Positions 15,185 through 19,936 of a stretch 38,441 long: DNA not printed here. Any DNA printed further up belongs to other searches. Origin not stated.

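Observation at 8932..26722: A 17-nt motif occurs five times in the late arm, always in the sense orientation and mostly abutting start codons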

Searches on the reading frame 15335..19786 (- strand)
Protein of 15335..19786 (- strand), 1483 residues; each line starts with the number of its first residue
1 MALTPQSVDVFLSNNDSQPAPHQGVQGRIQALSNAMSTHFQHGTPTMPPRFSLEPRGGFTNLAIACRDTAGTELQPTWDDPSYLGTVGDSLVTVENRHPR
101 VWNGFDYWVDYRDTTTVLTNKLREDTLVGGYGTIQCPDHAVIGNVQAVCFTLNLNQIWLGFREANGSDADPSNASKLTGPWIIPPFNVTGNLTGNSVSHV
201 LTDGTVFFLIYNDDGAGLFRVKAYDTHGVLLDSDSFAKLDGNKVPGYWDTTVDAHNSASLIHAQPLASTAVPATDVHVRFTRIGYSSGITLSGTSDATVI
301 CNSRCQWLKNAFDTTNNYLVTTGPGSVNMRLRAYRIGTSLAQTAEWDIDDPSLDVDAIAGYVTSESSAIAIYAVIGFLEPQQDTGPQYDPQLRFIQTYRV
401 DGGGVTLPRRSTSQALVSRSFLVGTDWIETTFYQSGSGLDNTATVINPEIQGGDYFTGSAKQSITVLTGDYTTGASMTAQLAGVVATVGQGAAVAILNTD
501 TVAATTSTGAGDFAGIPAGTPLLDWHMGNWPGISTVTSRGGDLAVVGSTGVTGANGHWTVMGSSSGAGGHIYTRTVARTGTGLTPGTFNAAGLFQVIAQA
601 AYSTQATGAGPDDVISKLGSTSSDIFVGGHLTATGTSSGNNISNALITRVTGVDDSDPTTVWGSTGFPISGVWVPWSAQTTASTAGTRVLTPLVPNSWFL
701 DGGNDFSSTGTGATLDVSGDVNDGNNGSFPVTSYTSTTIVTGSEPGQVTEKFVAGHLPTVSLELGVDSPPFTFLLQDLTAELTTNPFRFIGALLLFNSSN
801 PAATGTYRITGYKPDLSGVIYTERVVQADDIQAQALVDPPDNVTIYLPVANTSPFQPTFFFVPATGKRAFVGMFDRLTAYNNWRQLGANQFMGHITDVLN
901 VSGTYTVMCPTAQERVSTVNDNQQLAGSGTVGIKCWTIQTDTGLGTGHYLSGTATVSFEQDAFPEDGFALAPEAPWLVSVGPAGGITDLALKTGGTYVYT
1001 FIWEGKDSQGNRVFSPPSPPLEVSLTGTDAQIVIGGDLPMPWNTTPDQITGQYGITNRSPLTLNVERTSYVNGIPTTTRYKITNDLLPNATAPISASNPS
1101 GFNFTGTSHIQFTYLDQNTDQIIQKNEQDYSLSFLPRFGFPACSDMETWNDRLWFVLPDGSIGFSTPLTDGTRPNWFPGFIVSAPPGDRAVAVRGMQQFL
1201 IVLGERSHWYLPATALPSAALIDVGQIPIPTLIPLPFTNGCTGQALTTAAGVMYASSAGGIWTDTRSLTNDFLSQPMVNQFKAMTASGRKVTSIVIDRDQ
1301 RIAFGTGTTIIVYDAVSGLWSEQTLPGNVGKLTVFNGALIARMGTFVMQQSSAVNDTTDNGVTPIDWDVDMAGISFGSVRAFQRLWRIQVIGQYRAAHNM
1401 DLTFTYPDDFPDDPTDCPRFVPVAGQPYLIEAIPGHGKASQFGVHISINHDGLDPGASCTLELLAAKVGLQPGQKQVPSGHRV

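Call 9: search_protein_families(library=phrogs, proteins=[window:15335-19786:-], max_evalue=0.001)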
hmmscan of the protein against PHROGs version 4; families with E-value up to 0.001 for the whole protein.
window:15335-19786:- (1483 aa): 0 families

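Call 21: find_homologous_proteins(query=window:15335-19786:-)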
Query window:15335-19786:- (1483 aa): 2 proteins with E <= 0.001 among 8000 candidates.
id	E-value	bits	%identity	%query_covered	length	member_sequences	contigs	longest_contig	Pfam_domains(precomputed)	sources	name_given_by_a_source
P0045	0.0e+0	3401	100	100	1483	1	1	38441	-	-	-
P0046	0.0e+0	2029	61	100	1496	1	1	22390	-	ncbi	-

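Call 22: find_encoding_contigs(protein=P0046, flank=10000, max_places=2)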
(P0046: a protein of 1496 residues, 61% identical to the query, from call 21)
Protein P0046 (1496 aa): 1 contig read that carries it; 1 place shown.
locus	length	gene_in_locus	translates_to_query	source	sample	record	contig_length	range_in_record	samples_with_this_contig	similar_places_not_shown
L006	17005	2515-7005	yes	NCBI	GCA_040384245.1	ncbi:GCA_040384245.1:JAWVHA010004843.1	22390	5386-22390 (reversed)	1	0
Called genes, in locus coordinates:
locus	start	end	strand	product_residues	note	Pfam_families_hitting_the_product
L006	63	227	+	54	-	-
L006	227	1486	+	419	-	-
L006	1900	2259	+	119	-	-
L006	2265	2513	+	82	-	-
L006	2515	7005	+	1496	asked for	-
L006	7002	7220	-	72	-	-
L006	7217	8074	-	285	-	-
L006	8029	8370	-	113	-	-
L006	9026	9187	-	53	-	-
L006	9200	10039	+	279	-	-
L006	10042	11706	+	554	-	-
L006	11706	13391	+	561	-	-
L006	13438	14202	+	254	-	-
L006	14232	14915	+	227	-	-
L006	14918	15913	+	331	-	-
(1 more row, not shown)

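Call 31: search_protein_families(library=pfam, proteins=[window:15335-19786:-], max_evalue=0.1)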
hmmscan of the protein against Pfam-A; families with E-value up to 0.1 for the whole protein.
window:15335-19786:- (1483 aa): 0 families

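Call 82: search_solved_structures(query=A5, max_evalue=1)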
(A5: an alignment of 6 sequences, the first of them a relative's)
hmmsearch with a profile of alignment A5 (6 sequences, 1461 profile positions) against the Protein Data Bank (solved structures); distinct sequences matched with E-value up to 1: 0.

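Call 94: find_related_loci(query=P0046, collection=genome_contigs, flank=10000)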
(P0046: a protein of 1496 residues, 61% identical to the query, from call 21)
Query P0046 (1496 aa) in genome_contigs; peptide patterns used: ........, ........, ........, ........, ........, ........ (x = any residue, [..] = any of these).
10 stretches matched a pattern, but none encodes a relative of the query by tblastn (E <= 1e-3).
